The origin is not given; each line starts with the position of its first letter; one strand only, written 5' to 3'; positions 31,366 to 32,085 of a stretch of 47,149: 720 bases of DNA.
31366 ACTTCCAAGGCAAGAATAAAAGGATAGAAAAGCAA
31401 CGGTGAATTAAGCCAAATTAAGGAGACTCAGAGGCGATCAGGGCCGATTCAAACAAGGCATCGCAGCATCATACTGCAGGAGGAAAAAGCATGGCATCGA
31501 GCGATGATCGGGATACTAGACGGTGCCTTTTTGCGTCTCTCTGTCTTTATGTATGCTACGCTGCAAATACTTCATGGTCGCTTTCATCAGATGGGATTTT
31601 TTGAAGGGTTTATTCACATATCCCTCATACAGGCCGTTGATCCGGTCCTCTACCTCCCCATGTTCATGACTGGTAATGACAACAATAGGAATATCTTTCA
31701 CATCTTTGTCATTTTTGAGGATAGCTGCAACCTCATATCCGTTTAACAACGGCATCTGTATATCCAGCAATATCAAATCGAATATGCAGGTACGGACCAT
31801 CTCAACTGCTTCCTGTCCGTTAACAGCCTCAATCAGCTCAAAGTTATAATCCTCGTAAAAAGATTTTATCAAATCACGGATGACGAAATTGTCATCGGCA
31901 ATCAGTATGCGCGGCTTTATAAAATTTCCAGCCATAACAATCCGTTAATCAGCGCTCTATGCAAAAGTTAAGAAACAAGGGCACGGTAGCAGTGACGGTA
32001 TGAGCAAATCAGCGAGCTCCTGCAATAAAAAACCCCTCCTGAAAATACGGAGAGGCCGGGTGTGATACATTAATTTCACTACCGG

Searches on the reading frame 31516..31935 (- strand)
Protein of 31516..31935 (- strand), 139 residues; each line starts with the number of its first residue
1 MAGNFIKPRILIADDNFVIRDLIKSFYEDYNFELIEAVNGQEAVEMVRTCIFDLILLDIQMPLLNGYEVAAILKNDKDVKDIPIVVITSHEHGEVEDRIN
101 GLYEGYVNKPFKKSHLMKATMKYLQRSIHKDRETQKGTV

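Call 7: search_protein_families(library=pfam, proteins=[window:31516-31935:-])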
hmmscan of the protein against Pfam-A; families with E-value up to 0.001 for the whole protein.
window:31516-31935:- (139 aa): 1 family
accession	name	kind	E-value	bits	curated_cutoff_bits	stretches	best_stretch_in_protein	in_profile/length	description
PF00072.30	Response_reg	-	6.5e-22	78.2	30.2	1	10-119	1-109/111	Response regulator receiver domain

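Call 12: find_homologous_proteins(query=window:31516-31935:-, max_evalue=1e-10)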
Query window:31516-31935:- (139 aa): 124 proteins with E <= 1e-10 among 343 candidates; the best 120 are listed.
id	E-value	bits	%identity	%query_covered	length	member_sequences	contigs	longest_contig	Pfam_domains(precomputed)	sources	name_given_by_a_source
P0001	8.8e-86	303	100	100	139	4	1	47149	PF00072.31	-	-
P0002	4.5e-71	255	85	100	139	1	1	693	PF00072.31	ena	-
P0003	1.8e-64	234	79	100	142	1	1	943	PF00072.31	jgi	-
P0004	2.2e-64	233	78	96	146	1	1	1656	PF00072.31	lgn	-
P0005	7.5e-64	232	81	94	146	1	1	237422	PF00072.31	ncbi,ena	-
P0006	1.9e-61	224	78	96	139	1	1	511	PF00072.31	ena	-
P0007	2.4e-59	217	77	96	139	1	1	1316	PF00072.31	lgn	-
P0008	4.0e-59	216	78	94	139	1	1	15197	PF00072.31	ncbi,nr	ncbi:MAG: response regulator [Deltaproteobacteria bacterium]|nr:response regulator [Deltaproteobacte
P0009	5.0e-59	216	76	96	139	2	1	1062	PF00072.31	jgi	jgi:CheY-like chemotaxis protein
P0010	7.4e-56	206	77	91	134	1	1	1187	PF00072.31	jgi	jgi:CheY-like chemotaxis protein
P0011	2.2e-55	204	77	89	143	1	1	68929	PF00072.31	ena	-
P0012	8.5e-54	199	80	83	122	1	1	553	PF00072.31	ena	-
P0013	1.8e-53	198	69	100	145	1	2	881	PF00072.31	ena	-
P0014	3.1e-53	197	70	100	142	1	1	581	PF00072.31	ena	-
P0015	4.3e-53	197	70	100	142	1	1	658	PF00072.31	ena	-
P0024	3.1e-50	188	67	100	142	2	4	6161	PF00072.31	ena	-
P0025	4.0e-50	187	68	98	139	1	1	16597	PF00072.31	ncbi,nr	ncbi:MAG: response regulator [Deltaproteobacteria bacterium]|nr:response regulator [Deltaproteobacte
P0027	7.3e-50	186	71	89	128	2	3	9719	PF00072.31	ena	-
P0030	9.2e-49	183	67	93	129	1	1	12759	PF00072.31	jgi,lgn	jgi:two-component system, NarL family, sensor histidine kinase EvgS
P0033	9.5e-47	176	64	93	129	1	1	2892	PF00072.31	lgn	-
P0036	2.9e-46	175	64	97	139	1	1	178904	PF00072.31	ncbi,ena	-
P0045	5.2e-37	145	57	91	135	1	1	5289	PF00072.31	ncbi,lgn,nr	ncbi:MAG: response regulator [Deltaproteobacteria bacterium]|nr:response regulator [Deltaproteobacte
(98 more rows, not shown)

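Call 15: find_related_loci(query=A1, collection=genome_contigs, flank=4000)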
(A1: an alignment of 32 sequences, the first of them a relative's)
Query A1 (139 aa) in genome_contigs; peptide patterns used: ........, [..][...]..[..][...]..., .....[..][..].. (x = any residue, [..] = any of these).
600 stretches matched a pattern (row limit reached: there are more); 547 encode a relative of the query (tblastn E <= 1e-3); the best 80 are kept; 80 distinct loci.
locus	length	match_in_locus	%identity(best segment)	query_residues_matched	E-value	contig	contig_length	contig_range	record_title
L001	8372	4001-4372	73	1-124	7e-56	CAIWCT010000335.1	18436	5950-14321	MAG: uncultured delta proteobacterium isolate AM-2014_bin-3252 genome assembly, contig: bin-3252:335/455, whole genome s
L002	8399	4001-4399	34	5-137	2e-24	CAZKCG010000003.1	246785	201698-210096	MAG TPA_asm: uncultured bacterium isolate SRP302447_co1_224 genome assembly, contig: NODE_161_length_246785_cov_8.927467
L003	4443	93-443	35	10-125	2e-22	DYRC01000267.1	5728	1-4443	MAG TPA_asm: Desulfonema limicola isolate SulCav_GS10_10_45_377 SulCav_GS10_10_27956_length_5728_cov_211_377931, whole g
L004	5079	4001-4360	34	5-124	2e-22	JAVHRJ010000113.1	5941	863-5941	MAG: Bacteroidales bacterium isolate WB02no9_30_11 NODE_13819_length_5941_cov_5.702005, whole genome shotgun sequence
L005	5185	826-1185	35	5-124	8e-22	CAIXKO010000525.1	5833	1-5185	MAG: uncultured Bacteroidetes bacterium isolate Loclat_bin-03441 genome assembly, contig: bin-03441:525/916, whole genom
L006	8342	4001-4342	34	4-116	1e-20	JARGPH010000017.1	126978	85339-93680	MAG: Verrucomicrobiales bacterium isolate bin_ma_oilr2.031 NODE_138_length_126978_cov_6.791661, whole genome shotgun seq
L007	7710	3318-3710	31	5-135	1e-20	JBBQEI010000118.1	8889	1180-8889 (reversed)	MAG: Bacteroidales bacterium isolate Co_metawrap_1113 Cmw_1113_k141_16274420_length_8889_cov_20.0000, whole genome shotg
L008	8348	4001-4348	32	10-125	4e-19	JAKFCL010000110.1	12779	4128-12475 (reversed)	MAG: Arenimonas sp. isolate LC020 contig-124_4360, whole genome shotgun sequence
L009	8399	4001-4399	36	1-134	3e-20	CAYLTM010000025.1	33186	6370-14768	MAG TPA_asm: uncultured Leptospirales bacterium isolate binchicken_co113_256 genome assembly, contig: NODE_1427_length_3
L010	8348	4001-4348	40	10-124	4e-20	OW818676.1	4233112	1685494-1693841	metagenome genome assembly, chromosome: 1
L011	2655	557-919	36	7-126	6e-20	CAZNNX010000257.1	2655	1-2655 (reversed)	MAG TPA_asm: uncultured Saprospiraceae bacterium isolate SRP278252_co3_154 genome assembly, contig: NODE_96029_length_26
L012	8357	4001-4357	37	8-125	1e-19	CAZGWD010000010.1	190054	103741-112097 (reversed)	MAG TPA_asm: uncultured Leptospirales bacterium isolate SRP302447_co4_375 genome assembly, contig: NODE_242_length_19005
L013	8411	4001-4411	33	4-137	2e-19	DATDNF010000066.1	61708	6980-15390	MAG TPA_asm: Geobacteraceae bacterium isolate SMAG_U430 k141_995664, whole genome shotgun sequence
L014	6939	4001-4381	34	9-134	1e-19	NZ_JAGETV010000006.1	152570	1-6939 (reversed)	Thiomicrorhabdus marina strain 6S2-11 scaffold_6_length=152571, whole genome shotgun sequence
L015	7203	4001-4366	34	4-124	2e-19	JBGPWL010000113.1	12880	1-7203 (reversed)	MAG: Pyrinomonadaceae bacterium isolate OBJ1_062018_090_65 k141_3317927_length_12880_cov_19.9747, whole genome shotgun s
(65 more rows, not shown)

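Call 16: find_related_loci(query=A1, collection=metagenome_contigs, flank=4000)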
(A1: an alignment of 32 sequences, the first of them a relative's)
Query A1 (139 aa) in metagenome_contigs; peptide patterns used: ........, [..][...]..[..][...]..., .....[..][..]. (x = any residue, [..] = any of these).
600 stretches matched a pattern (row limit reached: there are more); 514 encode a relative of the query (tblastn E <= 1e-3); the best 80 are kept; 80 distinct loci.
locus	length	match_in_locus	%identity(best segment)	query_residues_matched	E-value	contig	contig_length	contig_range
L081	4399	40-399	37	5-124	1e-24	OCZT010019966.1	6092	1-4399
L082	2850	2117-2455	39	5-117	4e-24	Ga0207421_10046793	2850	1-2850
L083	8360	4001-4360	38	5-124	4e-23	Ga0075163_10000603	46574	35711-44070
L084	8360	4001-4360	38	5-124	4e-23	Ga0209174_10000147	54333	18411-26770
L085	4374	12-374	36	4-124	5e-23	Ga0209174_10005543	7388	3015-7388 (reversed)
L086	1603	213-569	38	9-126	5e-23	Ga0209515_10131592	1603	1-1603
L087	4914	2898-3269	35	5-128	1e-22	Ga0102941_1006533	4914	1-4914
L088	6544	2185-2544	37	5-124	9e-23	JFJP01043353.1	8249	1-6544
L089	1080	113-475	37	8-125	8e-23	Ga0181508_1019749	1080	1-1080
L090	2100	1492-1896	36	4-133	2e-22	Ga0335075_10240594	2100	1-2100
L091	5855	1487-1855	36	3-124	4e-22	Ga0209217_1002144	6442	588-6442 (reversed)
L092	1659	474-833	38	7-124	9e-22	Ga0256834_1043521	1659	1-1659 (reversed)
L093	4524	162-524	38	5-124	2e-21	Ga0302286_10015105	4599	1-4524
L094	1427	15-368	36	8-124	4e-21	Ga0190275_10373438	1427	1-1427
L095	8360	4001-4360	33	5-124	5e-21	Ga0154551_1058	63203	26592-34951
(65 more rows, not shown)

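Call 17: find_encoding_contigs(protein=P0005, flank=5000, max_places=1)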
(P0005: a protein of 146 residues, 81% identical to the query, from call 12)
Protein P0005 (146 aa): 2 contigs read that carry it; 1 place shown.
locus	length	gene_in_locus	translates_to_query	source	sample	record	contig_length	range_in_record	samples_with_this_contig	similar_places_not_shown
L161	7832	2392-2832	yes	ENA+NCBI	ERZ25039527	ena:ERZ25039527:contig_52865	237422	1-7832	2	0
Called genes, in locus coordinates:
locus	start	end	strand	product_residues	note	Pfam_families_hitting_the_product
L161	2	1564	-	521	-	?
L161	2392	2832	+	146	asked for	PF00072:Response_reg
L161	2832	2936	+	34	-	-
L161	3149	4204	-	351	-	-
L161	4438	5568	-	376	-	-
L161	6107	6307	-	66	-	-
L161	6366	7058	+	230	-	-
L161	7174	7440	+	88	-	-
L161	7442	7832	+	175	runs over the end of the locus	-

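Call 18: find_encoding_contigs(protein=P0011, flank=5000, max_places=1)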
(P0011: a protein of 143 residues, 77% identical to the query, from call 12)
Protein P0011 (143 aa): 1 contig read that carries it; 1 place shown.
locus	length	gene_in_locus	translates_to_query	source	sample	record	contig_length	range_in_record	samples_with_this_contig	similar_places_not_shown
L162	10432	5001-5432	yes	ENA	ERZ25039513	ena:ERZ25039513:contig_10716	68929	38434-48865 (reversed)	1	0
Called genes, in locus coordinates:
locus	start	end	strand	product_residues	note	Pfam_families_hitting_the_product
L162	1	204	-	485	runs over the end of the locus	PF03062:MBOAT, PF13813:MBOAT_2 (weak)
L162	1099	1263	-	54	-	-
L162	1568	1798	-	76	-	-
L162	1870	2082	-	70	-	-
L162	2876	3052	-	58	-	-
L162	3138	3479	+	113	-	PF13306:LRR_5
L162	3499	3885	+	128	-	PF02412:TSP_3 (weak)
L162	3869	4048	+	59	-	PF02412:TSP_3 (faint)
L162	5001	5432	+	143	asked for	PF00072:Response_reg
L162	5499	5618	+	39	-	-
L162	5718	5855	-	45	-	-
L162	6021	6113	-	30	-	-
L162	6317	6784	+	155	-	PF13306:LRR_5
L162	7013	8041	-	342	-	PF00793:DAHP_synth_1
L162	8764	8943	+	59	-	-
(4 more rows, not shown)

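Call 19: find_encoding_contigs(protein=P0036, flank=5000, max_places=1)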
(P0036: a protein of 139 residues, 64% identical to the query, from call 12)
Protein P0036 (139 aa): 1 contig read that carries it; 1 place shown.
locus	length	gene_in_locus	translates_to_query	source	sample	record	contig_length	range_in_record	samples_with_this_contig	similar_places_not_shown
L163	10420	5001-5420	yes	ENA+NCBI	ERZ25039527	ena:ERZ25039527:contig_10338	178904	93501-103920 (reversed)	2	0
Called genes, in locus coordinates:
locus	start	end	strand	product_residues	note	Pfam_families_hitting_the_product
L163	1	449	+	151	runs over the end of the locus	PF00072:Response_reg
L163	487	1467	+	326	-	PF00072:Response_reg, PF13487:HD_5, PF01966:HD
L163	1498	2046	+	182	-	PF02357:NusG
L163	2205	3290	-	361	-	PF14537:Cytochrom_c3_2 (faint), PF14522:Cytochrome_C7 (faint)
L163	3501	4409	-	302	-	PF00763:THF_DHG_CYH, PF02882:THF_DHG_CYH_C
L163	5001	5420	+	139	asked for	PF00072:Response_reg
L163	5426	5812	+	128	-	PF07238:PilZ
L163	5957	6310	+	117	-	PF07238:PilZ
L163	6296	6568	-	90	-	-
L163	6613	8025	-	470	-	PF05221:AdoHcyase, PF00670:AdoHcyase_NAD, PF02826:2-Hacid_dh_C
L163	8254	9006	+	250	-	PF11967:RecO_N, PF02565:RecO_C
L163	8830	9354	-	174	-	-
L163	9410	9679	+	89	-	PF02091:tRNA-synt_2e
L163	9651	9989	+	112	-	PF02091:tRNA-synt_2e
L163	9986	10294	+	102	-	PF02092:tRNA_synt_2f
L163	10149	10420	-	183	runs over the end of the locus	-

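Call 20: find_encoding_contigs(protein=P0008, flank=5000, max_places=1)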
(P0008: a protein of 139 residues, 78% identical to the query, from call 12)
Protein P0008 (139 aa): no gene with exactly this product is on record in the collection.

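Call 22: find_encoding_contigs(protein=P0025, flank=5000, max_places=1)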
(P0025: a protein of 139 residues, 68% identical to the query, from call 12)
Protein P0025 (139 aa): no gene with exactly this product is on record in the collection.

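Call 23: find_encoding_contigs(protein=P0030, flank=5000, max_places=1)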
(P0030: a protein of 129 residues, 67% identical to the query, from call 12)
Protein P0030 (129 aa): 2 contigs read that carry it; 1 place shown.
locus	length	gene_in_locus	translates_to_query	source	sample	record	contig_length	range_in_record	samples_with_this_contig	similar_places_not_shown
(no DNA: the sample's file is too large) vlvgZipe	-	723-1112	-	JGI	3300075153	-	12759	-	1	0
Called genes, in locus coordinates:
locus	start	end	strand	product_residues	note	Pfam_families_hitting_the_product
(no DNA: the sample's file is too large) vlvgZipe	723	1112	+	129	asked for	PF00072:Response_reg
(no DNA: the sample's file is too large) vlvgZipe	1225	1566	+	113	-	PF07238:PilZ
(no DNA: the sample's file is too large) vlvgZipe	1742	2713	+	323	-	PF13487:HD_5, PF01966:HD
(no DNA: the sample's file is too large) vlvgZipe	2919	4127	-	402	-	PF07690:MFS_1, PF12832:MFS_1_like (weak), PF00083:Sugar_tr, PF06779:MFS_4 (faint), PF12832:MFS_1_like (weak), PF07690:MFS_1, PF05977:MFS_3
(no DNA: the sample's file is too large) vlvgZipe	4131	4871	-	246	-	PF08032:SpoU_sub_bind, PF00588:SpoU_methylase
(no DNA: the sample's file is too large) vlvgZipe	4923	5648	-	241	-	PF00215:OMPdecase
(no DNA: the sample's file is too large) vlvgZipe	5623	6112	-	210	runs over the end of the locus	PF00625:Guanylate_kin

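Call 24: find_encoding_contigs(protein=P0027, flank=5000, max_places=1)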
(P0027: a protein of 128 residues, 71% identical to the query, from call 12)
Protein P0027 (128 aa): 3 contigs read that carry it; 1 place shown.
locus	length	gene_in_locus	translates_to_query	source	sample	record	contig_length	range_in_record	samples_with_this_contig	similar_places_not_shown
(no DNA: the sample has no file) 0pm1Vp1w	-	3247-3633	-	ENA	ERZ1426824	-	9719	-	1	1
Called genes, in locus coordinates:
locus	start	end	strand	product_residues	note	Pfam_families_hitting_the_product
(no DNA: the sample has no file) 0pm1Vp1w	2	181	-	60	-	?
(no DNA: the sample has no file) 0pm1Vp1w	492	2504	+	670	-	PF00515:TPR_1, PF13424:TPR_12, PF13414:TPR_11, PF14559:TPR_19, PF13371:TPR_9, PF13414:TPR_11, PF13424:TPR_12, PF13432:TPR_16, +37 more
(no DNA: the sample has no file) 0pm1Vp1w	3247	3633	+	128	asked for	PF00072:Response_reg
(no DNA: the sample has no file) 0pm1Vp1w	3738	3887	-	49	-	-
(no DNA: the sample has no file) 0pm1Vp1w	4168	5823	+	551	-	PF00501:AMP-binding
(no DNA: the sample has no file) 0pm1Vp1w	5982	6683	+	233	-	PF02525:Flavodoxin_2, PF03358:FMN_red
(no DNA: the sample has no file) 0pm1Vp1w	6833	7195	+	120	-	PF07238:PilZ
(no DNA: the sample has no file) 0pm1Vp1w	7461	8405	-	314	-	PF13306:LRR_5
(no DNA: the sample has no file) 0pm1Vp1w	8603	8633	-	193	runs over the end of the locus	PF02525:Flavodoxin_2, PF03358:FMN_red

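Call 35: find_encoding_contigs(protein=P0004, flank=3000, max_places=1)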
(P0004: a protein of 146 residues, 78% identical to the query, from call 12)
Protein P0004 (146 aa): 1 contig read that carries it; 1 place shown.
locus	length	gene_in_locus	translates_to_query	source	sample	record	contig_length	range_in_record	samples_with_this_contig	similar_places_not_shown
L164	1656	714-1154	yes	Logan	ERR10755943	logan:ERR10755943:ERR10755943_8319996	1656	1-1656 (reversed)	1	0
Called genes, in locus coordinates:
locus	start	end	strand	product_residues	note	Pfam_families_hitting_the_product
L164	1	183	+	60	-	?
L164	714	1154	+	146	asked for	PF00072:Response_reg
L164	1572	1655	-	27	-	?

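Call 36: find_encoding_contigs(protein=P0024, flank=3000, max_places=2)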
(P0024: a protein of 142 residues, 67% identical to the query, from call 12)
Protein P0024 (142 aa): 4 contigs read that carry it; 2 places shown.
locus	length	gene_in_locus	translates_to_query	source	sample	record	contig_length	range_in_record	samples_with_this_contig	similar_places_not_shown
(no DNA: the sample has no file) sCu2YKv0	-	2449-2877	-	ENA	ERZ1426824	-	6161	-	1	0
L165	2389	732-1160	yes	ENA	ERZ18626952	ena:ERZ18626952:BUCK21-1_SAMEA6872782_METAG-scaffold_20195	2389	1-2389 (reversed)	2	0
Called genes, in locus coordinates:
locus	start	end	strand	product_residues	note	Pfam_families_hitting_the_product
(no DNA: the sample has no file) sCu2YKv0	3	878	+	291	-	?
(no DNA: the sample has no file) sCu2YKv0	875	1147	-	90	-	PF01649:Ribosomal_S20p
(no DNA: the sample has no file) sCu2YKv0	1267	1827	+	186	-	PF01035:DNA_binding_1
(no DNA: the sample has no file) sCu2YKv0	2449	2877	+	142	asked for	PF00072:Response_reg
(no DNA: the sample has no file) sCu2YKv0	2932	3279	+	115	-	PF07238:PilZ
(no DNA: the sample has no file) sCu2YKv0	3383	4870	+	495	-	PF00989:PAS, PF08448:PAS_4 (weak), PF13426:PAS_9, PF00989:PAS, PF13426:PAS_9, PF00989:PAS (weak), PF13426:PAS_9 (weak), PF00196:GerE, +4 more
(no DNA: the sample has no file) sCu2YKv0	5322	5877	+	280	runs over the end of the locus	?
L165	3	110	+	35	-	?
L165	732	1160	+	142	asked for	PF00072:Response_reg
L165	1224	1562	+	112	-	PF07238:PilZ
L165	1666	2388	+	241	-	?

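Call 37: find_encoding_contigs(protein=P0045, flank=3000, max_places=1)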
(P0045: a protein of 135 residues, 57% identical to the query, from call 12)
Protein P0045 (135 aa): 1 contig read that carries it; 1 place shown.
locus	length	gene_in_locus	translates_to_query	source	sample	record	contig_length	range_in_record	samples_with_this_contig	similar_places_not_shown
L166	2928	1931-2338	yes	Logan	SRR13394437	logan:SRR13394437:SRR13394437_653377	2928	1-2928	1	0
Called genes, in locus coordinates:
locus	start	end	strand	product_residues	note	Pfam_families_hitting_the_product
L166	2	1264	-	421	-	?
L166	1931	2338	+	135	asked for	PF00072:Response_reg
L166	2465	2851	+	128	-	-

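Call 38: find_encoding_contigs(protein=P0033, flank=3000, max_places=1)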
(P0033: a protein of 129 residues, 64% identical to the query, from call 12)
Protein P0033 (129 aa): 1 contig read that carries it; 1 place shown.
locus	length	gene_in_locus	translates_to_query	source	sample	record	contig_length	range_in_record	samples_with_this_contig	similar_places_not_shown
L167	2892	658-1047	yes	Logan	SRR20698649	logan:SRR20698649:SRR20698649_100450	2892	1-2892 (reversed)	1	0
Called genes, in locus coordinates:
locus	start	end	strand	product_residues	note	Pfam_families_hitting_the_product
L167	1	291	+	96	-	?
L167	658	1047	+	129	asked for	PF00072:Response_reg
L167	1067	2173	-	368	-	PF13551:HTH_29 (faint), PF13565:HTH_32, PF13358:DDE_3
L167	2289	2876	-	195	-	PF02660:G3P_acyltransf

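Call 70: search_protein_families(library=pfam, proteins=[L166:2465-2851:+, L165:1224-1562:+, L165:1666-2388:+, L163:5426-5812:+, L163:5957-6310:+, L161:3149-4204:-, L161:2-1564:-, L166:2-1264:-], max_evalue=0.001)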
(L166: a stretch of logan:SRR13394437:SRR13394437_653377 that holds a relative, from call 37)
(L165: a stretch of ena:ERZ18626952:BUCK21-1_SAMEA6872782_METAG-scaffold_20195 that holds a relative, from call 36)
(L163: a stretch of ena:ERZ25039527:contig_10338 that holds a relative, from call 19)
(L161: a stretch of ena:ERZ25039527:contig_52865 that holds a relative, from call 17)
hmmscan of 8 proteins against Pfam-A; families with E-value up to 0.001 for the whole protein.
L166:2465-2851:+ (128 aa): 1 family
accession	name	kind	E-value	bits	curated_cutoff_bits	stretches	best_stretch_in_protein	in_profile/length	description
PF07238.19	PilZ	-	9.4e-09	36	22.5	1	5-91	6-88/102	PilZ domain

L165:1224-1562:+ (112 aa): 1 family
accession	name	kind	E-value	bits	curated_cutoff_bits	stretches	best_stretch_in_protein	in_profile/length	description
PF07238.19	PilZ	-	6.6e-08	33.3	22.5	1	10-107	3-96/102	PilZ domain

L165:1666-2388:+ (241 aa): 7 families
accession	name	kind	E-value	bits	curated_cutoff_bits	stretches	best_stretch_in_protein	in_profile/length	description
PF00989.32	PAS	-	1.3e-29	102.9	22.6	2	21-131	3-113/113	PAS fold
PF13426.13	PAS_9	-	5.1e-26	91.4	27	2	30-133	2-103/103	PAS domain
PF08448.16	PAS_4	-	6.9e-14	52.4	23.1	1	29-135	5-109/110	PAS fold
PF13188.13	PAS_8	-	8.8e-10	38.6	21.8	1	148-194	3-46/65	PAS domain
PF08447.18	PAS_3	-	5.7e-09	36.6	25.6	0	45-127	5-88/89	PAS fold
PF24820.1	Diguanyl_cycl_sensor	-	6.4e-08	33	28.1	1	153-238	3-90/109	Diguanylate cyclase-like sensor domain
PF12860.13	PAS_7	-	0.00015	22.3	27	0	27-139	3-115/115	PAS fold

L163:5426-5812:+ (128 aa): 1 family
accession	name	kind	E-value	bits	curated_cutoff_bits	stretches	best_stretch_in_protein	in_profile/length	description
PF07238.19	PilZ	-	1.5e-08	35.3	22.5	1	25-123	3-96/102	PilZ domain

L163:5957-6310:+ (117 aa): 1 family
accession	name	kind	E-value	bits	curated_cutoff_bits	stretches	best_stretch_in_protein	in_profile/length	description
PF07238.19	PilZ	-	6e-17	62.3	22.5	1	6-105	3-101/102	PilZ domain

L161:3149-4204:- (351 aa): 2 families
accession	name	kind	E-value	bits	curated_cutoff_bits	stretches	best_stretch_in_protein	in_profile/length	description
PF13306.12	LRR_5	-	2.9e-30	105.2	27.7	1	3-110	18-123/127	BspA type Leucine rich repeat region (6 copies)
PF02412.23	TSP_3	-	5.3e-25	87.3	25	1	141-162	15-36/36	Thrombospondin type 3 repeat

L161:2-1564:- (521 aa): 4 families
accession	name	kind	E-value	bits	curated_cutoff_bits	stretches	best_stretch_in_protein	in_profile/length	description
PF00133.28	tRNA-synt_1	-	1.8e-131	439.2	22.7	1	18-521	1-370/414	tRNA synthetases class I (I, L, M and V)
PF09334.17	tRNA-synt_1g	-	1.2e-15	57.7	20.1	1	45-193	6-136/391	tRNA synthetases class I (M)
PF13603.12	tRNA-synt_1_2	-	2.9e-11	43.7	25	1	245-304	86-145/185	Leucyl-tRNA synthetase, editing domain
PF21349.2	RUBY_RBDX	-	0.0003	20.6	26.5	0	418-440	1-23/30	Rubrerythrin, rubredoxin-like domain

L166:2-1264:- (421 aa): 6 families
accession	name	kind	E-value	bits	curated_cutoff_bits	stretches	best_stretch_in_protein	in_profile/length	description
PF07719.23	TPR_2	-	6.5e-10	38.8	27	0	208-237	4-33/34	Tetratricopeptide repeat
PF13414.12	TPR_11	-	4.5e-07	29.9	26.8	0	143-176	7-40/42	TPR repeat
PF14559.12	TPR_19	-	5.1e-07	30.4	25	1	144-211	5-65/68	Tetratricopeptide repeat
PF23914.1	TPR_CcmH_CycH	-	5.3e-07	30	42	1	144-237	64-153/158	Cytochrome c-type biogenesis protein H TPR domain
PF00515.34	TPR_1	-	1.2e-06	28.5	27.8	0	212-237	8-33/34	Tetratricopeptide repeat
PF13181.12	TPR_8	-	0.00021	21.6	25.7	0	207-237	3-33/34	Tetratricopeptide repeat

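Call 85: search_solved_structures(query=window:31516-31935:-, max_evalue=1e-8)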
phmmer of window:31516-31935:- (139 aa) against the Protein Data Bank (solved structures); distinct sequences matched with E-value up to 1e-8: 91 (the best 60 are shown).
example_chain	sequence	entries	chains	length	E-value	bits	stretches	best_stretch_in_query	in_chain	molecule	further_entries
1m5t_A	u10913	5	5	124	1.3e-15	60.9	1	9-126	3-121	cell division response regulator DivK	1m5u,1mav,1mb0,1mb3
6azr_B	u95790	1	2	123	6.5e-15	58.6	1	8-119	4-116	Chemotaxis regulator-transmits chemoreceptor signals to flagelllar motor components CheY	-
3dge_C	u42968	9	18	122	8e-15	58.3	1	8-119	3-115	Response regulator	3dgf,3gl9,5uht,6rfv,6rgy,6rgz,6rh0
8phn_A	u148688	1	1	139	8.5e-15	58.2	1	5-122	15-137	histidine kinase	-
4ja2_A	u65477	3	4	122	1.6e-14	57.3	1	8-119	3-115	Response regulator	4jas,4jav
9xzo_A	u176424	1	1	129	2.6e-14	56.7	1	9-127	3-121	De novo protein M1X0B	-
3a0r_B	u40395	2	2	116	4e-14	56.1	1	9-122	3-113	Response regulator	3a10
3a0u_A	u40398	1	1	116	5.3e-14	55.7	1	9-122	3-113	Response regulator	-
9lbr_A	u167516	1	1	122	5.6e-14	55.6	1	8-119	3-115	Response regulator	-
1zes_A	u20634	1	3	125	8.2e-14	55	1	8-127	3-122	Phosphate regulon transcriptional regulatory protein phoB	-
1b00_A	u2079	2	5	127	8.8e-14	54.9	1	8-126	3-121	PHOSPHATE REGULON TRANSCRIPTIONAL REGULATORY PROTEIN PHOB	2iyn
6rh1_C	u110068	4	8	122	1.1e-13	54.7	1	8-119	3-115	Response regulator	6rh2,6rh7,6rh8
12aw_A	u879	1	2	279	3.4e-13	53.1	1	10-122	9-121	HYBRID TWO-COMPONENT SYSTEM PROTEIN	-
9dvt_R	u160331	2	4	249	5.5e-13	52.4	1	6-127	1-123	DNA-binding dual master transcriptional regulator RpaA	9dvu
1nxo_A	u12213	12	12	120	1.1e-12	51.4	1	9-126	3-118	DNA-binding response regulator | Response regulator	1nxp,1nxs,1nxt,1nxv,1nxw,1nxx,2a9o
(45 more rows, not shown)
